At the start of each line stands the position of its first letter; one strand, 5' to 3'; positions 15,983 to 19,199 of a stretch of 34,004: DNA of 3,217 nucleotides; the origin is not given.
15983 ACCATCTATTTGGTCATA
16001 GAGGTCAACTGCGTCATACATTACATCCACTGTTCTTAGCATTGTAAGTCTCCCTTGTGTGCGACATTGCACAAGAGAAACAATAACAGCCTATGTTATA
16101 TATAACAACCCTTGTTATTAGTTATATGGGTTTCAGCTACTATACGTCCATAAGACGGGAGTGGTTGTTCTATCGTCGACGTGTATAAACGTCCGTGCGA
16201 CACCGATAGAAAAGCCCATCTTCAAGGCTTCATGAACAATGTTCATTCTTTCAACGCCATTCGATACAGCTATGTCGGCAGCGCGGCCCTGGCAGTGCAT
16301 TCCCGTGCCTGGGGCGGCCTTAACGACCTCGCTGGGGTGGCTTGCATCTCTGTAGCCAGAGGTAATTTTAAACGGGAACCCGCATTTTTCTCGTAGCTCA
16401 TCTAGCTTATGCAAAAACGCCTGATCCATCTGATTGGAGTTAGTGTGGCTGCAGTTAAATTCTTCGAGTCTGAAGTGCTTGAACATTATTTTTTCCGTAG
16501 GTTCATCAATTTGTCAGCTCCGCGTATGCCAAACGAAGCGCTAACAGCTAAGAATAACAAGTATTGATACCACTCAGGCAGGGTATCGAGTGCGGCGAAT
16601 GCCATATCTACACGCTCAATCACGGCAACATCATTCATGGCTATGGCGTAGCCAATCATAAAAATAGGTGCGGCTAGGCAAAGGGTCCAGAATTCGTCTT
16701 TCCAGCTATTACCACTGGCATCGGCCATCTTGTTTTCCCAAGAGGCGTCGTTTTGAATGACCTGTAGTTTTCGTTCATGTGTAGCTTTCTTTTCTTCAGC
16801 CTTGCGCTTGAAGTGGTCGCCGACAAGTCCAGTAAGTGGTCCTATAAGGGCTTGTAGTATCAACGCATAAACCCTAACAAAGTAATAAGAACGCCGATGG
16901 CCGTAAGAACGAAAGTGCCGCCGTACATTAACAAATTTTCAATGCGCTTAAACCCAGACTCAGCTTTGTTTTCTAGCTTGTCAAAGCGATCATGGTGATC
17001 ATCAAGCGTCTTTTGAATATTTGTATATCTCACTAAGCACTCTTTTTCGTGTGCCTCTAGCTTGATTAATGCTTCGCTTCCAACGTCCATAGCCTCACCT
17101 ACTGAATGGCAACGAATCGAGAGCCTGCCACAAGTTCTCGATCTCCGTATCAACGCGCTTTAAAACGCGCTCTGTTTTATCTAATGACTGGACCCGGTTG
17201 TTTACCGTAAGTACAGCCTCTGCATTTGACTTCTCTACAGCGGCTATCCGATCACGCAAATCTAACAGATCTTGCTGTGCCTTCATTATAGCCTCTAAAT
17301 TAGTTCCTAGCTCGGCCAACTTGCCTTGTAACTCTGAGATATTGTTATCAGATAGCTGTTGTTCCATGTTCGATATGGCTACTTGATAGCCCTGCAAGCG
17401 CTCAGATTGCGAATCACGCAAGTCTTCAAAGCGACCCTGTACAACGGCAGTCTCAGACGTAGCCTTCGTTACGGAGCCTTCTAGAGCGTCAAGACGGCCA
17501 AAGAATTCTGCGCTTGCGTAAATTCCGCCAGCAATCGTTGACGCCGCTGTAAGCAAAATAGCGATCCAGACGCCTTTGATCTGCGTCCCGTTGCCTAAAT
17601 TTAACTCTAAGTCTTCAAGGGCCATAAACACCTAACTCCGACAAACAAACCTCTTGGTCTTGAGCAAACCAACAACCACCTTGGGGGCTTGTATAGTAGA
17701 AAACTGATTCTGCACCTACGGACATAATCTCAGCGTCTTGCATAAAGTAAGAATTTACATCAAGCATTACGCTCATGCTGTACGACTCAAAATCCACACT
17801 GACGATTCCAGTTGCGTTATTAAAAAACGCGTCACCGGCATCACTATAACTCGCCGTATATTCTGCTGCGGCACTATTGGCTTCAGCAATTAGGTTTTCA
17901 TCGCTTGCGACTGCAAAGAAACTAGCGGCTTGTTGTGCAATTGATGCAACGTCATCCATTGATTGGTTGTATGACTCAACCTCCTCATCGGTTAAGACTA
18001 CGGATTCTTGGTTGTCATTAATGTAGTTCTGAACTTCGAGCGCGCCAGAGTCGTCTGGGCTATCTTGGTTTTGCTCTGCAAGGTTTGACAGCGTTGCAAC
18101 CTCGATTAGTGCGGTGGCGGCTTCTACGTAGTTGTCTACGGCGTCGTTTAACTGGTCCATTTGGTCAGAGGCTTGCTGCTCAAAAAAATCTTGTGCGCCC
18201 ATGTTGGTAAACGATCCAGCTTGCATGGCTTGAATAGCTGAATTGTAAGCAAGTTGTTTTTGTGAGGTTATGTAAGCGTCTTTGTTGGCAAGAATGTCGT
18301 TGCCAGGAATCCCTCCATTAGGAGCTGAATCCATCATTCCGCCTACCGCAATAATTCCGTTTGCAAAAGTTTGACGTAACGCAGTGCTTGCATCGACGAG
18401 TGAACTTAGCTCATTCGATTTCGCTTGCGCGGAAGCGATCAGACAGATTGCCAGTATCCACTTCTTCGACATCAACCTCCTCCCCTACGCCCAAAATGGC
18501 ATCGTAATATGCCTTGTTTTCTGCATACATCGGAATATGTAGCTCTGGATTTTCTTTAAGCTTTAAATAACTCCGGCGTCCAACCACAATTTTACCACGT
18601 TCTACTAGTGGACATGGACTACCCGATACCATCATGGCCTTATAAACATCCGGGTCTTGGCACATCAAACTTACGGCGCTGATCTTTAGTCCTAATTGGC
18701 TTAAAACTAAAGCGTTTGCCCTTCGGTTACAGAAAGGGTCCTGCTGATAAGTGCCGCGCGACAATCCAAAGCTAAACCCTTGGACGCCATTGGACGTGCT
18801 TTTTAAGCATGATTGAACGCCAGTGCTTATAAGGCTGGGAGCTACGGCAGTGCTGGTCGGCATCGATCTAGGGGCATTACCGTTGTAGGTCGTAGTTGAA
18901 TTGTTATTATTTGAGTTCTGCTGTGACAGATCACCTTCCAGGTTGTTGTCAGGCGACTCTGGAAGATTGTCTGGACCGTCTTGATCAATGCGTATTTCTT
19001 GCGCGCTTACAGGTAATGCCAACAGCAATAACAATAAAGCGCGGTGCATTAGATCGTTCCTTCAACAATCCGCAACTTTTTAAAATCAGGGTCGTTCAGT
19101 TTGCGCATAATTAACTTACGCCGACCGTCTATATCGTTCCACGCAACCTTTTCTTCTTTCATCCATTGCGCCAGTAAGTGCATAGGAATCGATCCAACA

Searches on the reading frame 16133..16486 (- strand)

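Call 38: search_protein_families(library=phrogs, proteins=[window:16133-16486:-], max_evalue=0.001)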
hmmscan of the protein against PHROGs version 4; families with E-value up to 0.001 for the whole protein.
window:16133-16486:- (117 aa): 2 families
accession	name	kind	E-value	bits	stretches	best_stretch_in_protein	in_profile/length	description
phrog_894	-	lysis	4.3e-30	106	1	3-116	48-176/389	endolysin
phrog_17373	-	other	3.1e-08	34.6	1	4-104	21-121/224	peptidase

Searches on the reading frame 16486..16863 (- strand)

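Call 38: search_protein_families(library=phrogs, proteins=[window:16486-16863:-], max_evalue=0.001)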
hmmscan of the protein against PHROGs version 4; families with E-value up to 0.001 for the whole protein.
window:16486-16863:- (125 aa): 1 family
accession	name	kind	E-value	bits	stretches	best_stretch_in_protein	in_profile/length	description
phrog_2524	-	unknown function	6e-35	121.1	1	2-125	4-130/142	-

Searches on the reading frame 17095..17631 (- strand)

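Call 38: search_protein_families(library=phrogs, proteins=[window:17095-17631:-], max_evalue=0.001)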
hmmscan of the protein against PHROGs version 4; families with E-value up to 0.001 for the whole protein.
window:17095-17631:- (178 aa): 1 family
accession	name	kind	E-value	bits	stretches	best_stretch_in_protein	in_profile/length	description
phrog_739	-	lysis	0.00051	21.3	0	17-89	3-81/122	Rz-like spanin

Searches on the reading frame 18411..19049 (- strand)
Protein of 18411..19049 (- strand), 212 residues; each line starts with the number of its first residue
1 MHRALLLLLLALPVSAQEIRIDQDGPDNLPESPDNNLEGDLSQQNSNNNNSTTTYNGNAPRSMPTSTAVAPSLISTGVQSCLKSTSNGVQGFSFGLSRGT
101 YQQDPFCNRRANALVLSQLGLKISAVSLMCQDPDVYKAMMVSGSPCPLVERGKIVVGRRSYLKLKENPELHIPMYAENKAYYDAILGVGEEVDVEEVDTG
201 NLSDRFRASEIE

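Call 38: search_protein_families(library=phrogs, proteins=[window:18411-19049:-], max_evalue=0.001)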
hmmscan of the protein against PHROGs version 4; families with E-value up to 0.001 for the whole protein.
window:18411-19049:- (212 aa): 1 family
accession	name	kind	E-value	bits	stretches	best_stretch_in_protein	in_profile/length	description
phrog_20531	-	unknown function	3.3e-17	63.9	1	35-147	166-274/314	-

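Call 56: search_protein_families(library=pfam, proteins=[window:18411-19049:-], max_evalue=0.001)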
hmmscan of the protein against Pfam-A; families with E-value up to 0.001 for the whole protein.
window:18411-19049:- (212 aa): 0 families
